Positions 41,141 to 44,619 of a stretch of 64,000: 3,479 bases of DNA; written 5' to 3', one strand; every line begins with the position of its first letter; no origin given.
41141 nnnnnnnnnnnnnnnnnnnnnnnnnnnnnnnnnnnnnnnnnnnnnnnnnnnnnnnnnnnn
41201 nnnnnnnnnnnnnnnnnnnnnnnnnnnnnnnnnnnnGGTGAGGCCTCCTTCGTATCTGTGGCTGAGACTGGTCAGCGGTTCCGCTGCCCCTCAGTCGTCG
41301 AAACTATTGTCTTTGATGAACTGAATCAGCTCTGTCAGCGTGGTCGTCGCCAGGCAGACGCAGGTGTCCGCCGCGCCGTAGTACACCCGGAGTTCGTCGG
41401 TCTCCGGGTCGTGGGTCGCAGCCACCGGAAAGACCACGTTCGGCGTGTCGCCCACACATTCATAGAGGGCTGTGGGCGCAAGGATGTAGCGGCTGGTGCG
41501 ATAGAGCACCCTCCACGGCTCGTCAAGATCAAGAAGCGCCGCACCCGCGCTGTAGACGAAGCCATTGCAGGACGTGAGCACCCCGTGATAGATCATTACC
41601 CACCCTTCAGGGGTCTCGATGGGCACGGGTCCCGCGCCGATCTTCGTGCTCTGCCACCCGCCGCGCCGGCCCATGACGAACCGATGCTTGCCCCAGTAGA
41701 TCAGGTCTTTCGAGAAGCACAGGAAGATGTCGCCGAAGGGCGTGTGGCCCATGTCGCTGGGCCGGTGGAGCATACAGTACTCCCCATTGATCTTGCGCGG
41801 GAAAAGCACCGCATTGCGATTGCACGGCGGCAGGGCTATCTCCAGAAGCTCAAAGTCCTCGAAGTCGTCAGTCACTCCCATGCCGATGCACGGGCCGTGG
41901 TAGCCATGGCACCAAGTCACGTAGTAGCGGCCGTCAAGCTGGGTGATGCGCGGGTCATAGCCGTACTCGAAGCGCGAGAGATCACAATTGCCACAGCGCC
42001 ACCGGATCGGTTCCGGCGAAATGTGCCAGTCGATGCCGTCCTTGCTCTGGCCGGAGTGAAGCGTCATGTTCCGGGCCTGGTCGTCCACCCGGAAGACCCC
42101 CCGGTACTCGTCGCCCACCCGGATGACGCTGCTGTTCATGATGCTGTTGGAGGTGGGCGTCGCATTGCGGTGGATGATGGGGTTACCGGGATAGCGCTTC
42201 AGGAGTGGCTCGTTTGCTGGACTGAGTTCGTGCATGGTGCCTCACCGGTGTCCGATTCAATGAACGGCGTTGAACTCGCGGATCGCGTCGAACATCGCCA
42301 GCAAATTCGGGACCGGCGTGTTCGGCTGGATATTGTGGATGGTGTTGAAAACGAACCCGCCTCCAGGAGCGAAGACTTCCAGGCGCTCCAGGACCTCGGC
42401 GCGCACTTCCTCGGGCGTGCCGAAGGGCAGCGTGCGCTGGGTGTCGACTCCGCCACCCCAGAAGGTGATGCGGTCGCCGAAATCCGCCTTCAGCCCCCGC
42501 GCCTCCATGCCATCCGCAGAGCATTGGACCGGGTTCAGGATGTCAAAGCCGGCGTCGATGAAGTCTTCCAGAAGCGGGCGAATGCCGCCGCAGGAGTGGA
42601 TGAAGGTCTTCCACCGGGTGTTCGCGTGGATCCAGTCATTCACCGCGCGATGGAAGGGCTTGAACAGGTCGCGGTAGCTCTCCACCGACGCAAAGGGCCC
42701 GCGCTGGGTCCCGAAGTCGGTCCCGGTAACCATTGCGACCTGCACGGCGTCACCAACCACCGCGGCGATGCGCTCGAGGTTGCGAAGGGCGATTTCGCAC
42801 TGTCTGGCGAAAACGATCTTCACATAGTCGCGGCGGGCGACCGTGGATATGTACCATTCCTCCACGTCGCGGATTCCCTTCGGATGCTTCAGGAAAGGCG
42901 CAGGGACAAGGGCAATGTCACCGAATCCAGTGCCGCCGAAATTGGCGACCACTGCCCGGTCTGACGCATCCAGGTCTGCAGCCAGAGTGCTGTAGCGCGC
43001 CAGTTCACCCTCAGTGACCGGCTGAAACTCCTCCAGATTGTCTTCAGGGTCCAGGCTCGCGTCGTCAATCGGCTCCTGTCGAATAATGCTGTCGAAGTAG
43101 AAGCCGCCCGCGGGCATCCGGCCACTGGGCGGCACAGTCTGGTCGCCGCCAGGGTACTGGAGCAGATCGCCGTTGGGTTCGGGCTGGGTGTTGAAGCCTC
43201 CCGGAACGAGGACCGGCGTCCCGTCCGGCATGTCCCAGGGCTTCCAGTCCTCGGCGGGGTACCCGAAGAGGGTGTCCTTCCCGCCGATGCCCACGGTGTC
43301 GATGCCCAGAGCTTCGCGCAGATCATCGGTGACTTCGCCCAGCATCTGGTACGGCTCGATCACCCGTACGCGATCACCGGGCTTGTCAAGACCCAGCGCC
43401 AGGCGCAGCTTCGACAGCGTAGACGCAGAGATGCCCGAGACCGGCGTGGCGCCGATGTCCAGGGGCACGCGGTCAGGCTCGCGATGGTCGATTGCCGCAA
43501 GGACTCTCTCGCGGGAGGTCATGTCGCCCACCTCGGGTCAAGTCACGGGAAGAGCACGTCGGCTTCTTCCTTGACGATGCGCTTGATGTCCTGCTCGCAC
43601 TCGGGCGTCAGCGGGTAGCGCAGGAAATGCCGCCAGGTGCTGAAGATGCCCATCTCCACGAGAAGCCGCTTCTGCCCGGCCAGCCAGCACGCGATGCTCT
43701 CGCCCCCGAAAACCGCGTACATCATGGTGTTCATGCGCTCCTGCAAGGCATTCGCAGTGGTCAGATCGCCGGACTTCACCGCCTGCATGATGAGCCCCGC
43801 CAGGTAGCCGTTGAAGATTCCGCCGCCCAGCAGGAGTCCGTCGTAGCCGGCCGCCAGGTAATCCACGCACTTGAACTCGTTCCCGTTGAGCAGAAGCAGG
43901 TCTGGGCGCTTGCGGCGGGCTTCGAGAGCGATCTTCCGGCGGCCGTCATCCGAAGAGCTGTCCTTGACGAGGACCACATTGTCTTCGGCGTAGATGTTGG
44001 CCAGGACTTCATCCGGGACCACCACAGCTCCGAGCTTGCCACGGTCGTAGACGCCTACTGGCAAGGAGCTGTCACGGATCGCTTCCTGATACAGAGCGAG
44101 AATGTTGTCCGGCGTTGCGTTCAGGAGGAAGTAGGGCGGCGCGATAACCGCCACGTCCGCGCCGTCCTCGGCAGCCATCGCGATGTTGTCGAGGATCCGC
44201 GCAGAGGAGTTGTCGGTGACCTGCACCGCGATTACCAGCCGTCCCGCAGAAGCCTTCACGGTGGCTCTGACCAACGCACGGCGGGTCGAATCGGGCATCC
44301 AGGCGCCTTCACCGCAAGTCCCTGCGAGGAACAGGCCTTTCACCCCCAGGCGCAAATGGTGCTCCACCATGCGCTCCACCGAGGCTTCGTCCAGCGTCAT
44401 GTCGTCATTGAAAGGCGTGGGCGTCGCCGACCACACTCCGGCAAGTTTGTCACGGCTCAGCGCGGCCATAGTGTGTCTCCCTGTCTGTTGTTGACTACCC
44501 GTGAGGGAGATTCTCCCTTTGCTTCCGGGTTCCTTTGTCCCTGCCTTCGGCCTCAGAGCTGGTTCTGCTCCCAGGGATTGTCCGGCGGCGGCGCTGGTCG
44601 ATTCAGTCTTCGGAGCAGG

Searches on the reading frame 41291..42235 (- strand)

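Call 3: search_protein_families(library=pfam, proteins=[window:41291-42235:-], max_evalue=0.01)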
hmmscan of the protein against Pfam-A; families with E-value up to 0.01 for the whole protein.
window:41291-42235:- (314 aa): 2 families
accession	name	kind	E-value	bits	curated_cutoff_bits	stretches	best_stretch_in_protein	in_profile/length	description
PF04041.19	Glyco_hydro_130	-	2.5e-61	207.8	26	1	21-308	24-319/320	beta-1,4-mannooligosaccharide phosphorylase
PF04616.20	Glyco_hydro_43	-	0.0043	16.9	32.2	0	34-109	12-84/288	Glycosyl hydrolases family 43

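Call 4: search_protein_families(library=ncbifam, proteins=[window:41291-42235:-], max_evalue=0.01)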
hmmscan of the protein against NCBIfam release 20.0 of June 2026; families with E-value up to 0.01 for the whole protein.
window:41291-42235:- (314 aa): 3 families
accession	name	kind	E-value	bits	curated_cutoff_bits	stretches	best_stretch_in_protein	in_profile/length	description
NF050092.1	BtaManbiosPhlase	equivalog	5e-53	180.2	550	1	62-306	112-349/351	BtaManbiosPhlase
NF052550.1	BManbPhaseBMBP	equivalog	5.4e-46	157.3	450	1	59-302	60-293/296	beta-1,2-mannobiose phosphorylase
NF058598.1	BetMansidBT3780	equivalog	2.8e-08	33.2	550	1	174-297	224-361/366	beta-1,2-mannosidase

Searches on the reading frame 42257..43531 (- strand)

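Call 3: search_protein_families(library=pfam, proteins=[window:42257-43531:-], max_evalue=0.01)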
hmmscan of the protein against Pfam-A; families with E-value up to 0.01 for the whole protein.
window:42257-43531:- (424 aa): 1 family
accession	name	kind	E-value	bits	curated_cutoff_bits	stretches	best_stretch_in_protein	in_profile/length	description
PF01208.23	URO-D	-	3.2e-15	56.4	23.9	1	276-419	207-345/346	Uroporphyrinogen decarboxylase (URO-D)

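Call 4: search_protein_families(library=ncbifam, proteins=[window:42257-43531:-], max_evalue=0.01)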
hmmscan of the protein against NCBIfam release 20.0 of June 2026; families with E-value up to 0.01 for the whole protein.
window:42257-43531:- (424 aa): 3 families
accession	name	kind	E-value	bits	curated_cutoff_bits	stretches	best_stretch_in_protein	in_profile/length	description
TIGR01463.1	mtaA_cmuA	subfamily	2.3e-09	37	235.4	1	269-420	192-338/340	MtaA/CmuA family methyltransferase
NF004889.0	PRK06252.1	subfamily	1.2e-08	34.3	244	1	280-421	209-337/340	methylcobalamin:coenzyme M methyltransferase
NF040654.1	MtaA_Meth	equivalog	3.5e-08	32.7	400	1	223-420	156-335/337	methylcobamide:CoM methyltransferase MtaA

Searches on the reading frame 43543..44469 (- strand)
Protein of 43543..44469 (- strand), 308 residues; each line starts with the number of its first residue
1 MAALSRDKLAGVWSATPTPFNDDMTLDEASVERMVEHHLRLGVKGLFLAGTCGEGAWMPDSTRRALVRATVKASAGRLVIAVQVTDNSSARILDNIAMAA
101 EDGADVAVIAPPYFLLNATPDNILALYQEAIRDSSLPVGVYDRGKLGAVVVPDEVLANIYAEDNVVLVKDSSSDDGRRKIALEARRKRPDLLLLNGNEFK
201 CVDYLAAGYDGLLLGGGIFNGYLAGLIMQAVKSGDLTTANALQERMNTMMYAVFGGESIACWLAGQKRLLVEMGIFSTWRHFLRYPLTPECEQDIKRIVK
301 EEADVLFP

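Call 3: search_protein_families(library=pfam, proteins=[window:43543-44469:-], max_evalue=0.01)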
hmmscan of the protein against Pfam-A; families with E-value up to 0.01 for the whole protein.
window:43543-44469:- (308 aa): 2 families
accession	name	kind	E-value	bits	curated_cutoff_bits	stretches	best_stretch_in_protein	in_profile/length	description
PF00701.28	DHDPS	-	5.5e-33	114.4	22.1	1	9-293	2-277/289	Dihydrodipicolinate synthetase family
PF16816.10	DotD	-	0.0027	18.3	27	1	68-108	70-110/121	DotD protein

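Call 4: search_protein_families(library=ncbifam, proteins=[window:43543-44469:-], max_evalue=0.01)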
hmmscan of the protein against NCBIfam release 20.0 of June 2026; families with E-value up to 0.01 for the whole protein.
window:43543-44469:- (308 aa): 7 families
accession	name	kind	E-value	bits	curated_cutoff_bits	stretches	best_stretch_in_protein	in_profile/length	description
NF003164.0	PRK04147.1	equivalog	2.2e-24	86.3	281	1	8-296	3-281/294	N-acetylneuraminate lyase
TIGR00674.1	dapA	equivalog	7.4e-23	80.8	206.15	1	12-296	2-277/286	4-hydroxy-tetrahydrodipicolinate synthase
TIGR00683.1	nanA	equivalog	6.5e-22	78.2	382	1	9-254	1-243/293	N-acetylneuraminate lyase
NF002958.0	PRK03620.1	subfamily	4.5e-19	68.4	278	1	5-197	7-192/307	5-dehydro-4-deoxyglucarate dehydratase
NF040954.1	Arch_KDGaldase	equivalog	1.7e-15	57.2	390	1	18-250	9-232/288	bifunctional 2-dehydro-3-deoxy-phosphogluconate/2-dehydro-3-deoxy-6-phosphogalactonate aldolase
TIGR02313.1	HpaI-NOT-DapA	exception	1.6e-14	53.4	396.7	1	12-299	4-286/294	2,4-dihydroxyhept-2-ene-1,7-dioic acid aldolase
TIGR03249.1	KdgD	equivalog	1.7e-13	50.4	373.95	1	5-174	5-170/299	5-dehydro-4-deoxyglucarate dehydratase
